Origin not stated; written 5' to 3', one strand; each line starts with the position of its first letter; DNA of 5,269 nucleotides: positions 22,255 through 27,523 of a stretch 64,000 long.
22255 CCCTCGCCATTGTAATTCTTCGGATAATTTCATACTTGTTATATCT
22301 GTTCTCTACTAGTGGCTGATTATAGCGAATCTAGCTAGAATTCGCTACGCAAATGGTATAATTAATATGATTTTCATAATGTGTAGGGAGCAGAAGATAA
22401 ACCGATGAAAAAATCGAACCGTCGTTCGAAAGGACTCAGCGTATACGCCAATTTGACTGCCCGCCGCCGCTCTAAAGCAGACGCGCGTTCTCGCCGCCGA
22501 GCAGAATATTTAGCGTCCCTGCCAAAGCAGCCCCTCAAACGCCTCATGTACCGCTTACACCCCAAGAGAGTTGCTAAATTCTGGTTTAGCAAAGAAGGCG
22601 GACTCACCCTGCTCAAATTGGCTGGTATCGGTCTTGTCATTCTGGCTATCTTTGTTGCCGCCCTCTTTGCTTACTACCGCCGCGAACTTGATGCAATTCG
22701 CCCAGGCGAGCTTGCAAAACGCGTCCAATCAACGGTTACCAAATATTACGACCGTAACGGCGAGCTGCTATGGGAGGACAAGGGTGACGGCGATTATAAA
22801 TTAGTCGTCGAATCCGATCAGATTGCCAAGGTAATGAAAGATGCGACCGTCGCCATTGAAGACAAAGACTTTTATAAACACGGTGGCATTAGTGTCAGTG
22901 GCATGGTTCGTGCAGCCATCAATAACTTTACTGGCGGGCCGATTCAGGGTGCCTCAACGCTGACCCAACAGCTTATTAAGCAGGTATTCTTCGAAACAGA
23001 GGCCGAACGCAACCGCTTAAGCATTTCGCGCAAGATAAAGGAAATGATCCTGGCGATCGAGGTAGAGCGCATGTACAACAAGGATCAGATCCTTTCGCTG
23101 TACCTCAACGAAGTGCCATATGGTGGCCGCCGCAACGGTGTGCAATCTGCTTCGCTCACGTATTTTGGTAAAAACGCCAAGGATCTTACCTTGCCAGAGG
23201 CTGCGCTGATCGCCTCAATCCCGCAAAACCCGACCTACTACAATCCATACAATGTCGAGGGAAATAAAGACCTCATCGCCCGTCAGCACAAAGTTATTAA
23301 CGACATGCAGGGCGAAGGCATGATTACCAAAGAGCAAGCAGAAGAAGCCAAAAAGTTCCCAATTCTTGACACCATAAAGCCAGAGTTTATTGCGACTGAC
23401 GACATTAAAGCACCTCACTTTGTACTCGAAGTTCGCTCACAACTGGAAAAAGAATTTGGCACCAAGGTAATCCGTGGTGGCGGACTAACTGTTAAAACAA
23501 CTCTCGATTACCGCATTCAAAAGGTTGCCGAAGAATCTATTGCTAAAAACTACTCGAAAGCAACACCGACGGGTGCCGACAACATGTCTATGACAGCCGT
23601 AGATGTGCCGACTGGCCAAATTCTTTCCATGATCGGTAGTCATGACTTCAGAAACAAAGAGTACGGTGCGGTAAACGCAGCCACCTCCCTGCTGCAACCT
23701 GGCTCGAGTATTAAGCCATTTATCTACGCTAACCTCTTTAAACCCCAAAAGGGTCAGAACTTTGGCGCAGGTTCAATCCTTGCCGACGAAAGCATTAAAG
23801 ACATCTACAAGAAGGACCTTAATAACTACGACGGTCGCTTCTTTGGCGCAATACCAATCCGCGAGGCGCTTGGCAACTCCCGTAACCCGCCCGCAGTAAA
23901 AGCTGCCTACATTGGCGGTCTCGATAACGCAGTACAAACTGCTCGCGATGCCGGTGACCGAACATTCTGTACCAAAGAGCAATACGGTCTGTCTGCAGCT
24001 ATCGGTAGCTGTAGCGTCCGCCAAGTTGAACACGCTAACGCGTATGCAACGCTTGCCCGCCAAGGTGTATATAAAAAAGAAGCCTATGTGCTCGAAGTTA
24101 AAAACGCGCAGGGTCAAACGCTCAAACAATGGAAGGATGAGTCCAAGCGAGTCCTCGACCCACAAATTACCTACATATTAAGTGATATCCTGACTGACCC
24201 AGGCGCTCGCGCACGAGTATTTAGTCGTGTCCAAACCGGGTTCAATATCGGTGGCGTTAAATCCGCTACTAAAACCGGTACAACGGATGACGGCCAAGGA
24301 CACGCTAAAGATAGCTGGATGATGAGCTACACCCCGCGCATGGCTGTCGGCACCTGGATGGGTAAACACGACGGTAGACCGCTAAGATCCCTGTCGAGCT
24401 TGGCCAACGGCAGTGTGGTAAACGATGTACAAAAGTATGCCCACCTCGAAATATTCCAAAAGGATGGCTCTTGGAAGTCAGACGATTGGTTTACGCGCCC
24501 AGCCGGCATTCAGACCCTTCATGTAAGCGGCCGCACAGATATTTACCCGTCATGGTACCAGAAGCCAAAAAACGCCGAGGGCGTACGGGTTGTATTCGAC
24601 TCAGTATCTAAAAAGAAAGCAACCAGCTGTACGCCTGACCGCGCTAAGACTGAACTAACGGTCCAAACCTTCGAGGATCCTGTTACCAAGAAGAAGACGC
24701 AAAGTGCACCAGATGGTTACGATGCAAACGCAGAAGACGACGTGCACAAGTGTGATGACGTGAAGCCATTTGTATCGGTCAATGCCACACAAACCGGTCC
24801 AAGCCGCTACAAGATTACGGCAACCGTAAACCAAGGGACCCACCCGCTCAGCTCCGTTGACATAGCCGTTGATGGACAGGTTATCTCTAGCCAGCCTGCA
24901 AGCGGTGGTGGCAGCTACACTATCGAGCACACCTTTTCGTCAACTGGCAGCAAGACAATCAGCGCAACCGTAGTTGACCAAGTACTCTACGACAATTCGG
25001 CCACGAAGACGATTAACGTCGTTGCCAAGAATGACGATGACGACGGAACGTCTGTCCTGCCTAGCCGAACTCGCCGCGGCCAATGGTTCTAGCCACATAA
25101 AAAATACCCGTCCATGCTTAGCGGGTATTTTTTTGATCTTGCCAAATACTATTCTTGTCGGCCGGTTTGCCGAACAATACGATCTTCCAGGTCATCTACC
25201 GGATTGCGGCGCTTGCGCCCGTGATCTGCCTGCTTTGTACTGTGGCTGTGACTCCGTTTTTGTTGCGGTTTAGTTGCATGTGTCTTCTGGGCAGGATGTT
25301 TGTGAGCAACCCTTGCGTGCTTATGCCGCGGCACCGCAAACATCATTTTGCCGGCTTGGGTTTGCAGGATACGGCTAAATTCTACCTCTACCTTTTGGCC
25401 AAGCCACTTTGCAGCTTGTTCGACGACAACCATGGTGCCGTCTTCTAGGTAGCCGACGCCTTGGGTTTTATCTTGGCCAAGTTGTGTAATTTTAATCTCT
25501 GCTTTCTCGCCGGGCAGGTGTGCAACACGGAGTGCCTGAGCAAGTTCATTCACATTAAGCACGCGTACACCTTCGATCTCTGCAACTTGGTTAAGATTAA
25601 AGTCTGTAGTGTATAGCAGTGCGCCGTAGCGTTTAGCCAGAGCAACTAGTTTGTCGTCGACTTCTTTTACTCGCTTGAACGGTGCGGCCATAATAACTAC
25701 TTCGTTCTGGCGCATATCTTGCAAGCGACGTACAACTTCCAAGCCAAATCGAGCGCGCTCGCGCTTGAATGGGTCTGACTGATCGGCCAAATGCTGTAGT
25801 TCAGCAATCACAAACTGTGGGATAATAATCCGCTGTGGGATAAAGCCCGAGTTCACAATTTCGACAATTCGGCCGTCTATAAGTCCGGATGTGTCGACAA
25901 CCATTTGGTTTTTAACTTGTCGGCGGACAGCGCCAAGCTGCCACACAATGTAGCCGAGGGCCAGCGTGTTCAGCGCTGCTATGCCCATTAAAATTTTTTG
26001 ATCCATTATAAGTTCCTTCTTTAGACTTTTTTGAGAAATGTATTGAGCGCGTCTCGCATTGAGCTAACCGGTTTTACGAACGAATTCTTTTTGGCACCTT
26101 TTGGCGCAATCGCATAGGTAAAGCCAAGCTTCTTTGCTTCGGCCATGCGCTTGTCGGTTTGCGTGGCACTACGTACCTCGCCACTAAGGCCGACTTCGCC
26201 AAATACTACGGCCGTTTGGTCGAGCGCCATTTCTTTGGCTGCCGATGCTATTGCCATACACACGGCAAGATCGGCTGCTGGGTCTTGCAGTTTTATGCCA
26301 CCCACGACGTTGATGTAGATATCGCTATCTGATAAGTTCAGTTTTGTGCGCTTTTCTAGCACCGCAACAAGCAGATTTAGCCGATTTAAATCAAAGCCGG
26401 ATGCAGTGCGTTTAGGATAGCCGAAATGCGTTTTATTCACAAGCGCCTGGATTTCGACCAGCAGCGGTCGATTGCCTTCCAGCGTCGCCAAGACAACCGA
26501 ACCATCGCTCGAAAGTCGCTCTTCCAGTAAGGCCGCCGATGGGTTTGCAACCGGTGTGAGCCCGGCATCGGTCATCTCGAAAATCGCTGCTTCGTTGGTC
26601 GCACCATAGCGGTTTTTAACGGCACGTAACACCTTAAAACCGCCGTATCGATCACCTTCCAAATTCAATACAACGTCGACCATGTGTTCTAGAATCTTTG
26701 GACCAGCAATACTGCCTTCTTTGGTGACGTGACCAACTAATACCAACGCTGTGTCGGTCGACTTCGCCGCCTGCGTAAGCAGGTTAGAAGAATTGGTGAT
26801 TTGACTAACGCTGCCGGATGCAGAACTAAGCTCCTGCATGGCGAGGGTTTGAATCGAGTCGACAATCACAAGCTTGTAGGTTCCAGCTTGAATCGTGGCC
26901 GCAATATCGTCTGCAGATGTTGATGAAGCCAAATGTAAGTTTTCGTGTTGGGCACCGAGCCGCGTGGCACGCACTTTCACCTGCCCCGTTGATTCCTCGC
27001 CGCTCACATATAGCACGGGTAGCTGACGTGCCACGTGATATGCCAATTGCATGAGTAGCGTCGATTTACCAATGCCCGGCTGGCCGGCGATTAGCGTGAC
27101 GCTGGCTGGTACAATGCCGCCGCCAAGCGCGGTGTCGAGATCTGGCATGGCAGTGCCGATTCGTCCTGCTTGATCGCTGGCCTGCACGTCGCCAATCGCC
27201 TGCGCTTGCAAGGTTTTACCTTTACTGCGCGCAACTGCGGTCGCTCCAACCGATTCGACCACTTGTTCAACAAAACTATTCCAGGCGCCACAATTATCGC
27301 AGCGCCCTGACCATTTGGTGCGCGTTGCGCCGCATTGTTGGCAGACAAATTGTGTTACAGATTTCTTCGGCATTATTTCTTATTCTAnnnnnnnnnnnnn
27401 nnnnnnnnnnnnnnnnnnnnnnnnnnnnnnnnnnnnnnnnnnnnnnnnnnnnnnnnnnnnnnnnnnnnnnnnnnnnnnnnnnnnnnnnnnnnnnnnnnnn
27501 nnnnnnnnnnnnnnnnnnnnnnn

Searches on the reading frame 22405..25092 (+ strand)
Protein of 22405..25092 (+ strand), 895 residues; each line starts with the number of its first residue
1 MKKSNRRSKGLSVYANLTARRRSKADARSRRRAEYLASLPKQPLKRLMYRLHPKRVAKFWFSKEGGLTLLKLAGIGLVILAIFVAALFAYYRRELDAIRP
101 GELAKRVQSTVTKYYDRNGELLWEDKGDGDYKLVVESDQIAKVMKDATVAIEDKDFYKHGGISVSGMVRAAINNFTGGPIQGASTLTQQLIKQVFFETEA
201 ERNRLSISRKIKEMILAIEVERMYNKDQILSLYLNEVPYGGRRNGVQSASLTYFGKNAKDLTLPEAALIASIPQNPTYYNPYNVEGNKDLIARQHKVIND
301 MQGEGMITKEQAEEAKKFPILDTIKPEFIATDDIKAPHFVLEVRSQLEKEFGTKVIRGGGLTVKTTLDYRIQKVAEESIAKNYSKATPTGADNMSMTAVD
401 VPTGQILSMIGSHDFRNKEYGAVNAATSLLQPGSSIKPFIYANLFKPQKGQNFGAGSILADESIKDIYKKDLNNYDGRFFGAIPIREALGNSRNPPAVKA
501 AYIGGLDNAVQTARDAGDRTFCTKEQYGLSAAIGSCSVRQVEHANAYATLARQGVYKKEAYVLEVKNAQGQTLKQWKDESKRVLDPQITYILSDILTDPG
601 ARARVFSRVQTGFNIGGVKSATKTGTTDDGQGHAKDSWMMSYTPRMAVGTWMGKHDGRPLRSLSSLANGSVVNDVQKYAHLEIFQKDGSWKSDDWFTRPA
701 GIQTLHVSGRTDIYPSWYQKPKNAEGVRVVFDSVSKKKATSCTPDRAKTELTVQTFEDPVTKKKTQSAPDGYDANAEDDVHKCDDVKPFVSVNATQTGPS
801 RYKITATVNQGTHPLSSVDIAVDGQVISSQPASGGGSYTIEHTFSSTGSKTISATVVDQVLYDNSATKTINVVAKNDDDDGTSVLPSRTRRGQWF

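Call 8: search_protein_families(library=pfam, proteins=[window:22405-25092:+])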
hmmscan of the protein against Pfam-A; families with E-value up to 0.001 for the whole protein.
window:22405-25092:+ (895 aa): 2 families
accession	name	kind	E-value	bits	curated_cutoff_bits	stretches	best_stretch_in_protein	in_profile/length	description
PF00912.28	Transgly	-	3e-56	190.1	27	1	130-302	12-178/178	Transglycosylase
PF00905.27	Transpeptidase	-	1.4e-13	51.2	22.1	1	394-645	1-267/299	Penicillin binding protein transpeptidase domain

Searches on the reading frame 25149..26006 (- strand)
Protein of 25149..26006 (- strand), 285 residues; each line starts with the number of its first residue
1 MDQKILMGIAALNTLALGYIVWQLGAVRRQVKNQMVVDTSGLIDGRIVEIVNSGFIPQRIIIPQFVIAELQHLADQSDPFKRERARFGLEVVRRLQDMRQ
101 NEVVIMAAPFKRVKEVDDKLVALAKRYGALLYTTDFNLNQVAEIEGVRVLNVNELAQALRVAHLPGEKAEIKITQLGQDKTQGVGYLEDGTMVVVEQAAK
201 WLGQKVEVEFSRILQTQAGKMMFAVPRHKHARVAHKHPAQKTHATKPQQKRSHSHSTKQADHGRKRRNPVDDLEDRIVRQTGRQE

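Call 8: search_protein_families(library=pfam, proteins=[window:25149-26006:-])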
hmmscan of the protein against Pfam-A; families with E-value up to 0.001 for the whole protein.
window:25149-26006:- (285 aa): 4 families
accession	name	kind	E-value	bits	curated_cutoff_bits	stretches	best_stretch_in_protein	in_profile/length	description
PF01938.26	TRAM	-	1.5e-07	31.6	21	1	165-209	4-47/61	TRAM domain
PF18477.7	PIN_9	-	8e-05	23.3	26.3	1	58-151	29-112/116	PIN like domain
PF01850.27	PIN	-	0.00037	21.6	23.6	1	35-143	1-119/120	PIN domain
PF13638.12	PIN_4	-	0.00071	20.3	21.9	0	36-151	2-130/132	PIN domain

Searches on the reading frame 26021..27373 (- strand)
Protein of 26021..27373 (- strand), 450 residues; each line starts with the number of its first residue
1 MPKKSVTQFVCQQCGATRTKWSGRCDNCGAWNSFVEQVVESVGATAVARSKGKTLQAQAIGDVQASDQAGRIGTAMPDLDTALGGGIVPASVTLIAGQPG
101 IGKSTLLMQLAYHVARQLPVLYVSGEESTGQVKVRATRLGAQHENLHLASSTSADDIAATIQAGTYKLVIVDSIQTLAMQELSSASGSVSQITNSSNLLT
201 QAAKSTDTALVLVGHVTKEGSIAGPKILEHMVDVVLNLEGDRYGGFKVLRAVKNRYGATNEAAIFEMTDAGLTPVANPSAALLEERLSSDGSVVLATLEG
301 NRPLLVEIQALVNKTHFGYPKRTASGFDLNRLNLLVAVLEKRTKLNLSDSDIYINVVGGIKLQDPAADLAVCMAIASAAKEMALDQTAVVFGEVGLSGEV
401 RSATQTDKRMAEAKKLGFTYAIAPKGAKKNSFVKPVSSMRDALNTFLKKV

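Call 8: search_protein_families(library=pfam, proteins=[window:26021-27373:-])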
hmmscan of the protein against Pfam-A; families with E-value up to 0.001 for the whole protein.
window:26021-27373:- (450 aa): 13 families
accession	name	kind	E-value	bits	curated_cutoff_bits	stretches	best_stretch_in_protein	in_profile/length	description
PF13481.12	AAA_25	-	2.5e-19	70.1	27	1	68-220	11-194/195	AAA domain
PF06745.19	ATPase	-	2.8e-17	63.3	26.6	1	73-271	2-223/231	KaiC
PF18073.7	Zn_ribbon_LapB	-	1.5e-10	41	25.7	1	9-36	1-28/28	Rubredoxin metal binding domain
PF03796.21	DnaB_C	-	9.7e-09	35.4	27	1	73-139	3-70/255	DnaB-like helicase C terminal domain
PF13541.12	ChlI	-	9.9e-08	32.4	27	1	343-425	36-119/121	Subunit ChlI of Mg-chelatase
PF13401.12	AAA_22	-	1.9e-05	25.5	27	1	90-215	5-123/130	AAA domain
PF13479.12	AAA_24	-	3.2e-05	24.3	27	1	93-185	5-87/195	AAA domain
PF25199.1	nSTAND_NTPase5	-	3.3e-05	24.2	34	1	90-149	41-101/145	Novel STAND NTPase 5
PF00004.35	AAA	-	0.00012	23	21.2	1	94-217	2-109/131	ATPase family associated with various cellular activities (AAA)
PF20720.3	nSTAND3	-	0.00019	21.6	27.2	1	92-123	19-51/155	Novel STAND NTPase 3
PF08423.17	Rad51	-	0.00039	20.2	22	0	71-132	7-66/244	Rad51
PF05362.19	Lon_C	-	0.00043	20.3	21.1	1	346-430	90-175/205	Lon protease (S16) C-terminal proteolytic domain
PF13191.12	AAA_16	-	0.00047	21.1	32.6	0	91-128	25-63/167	AAA ATPase domain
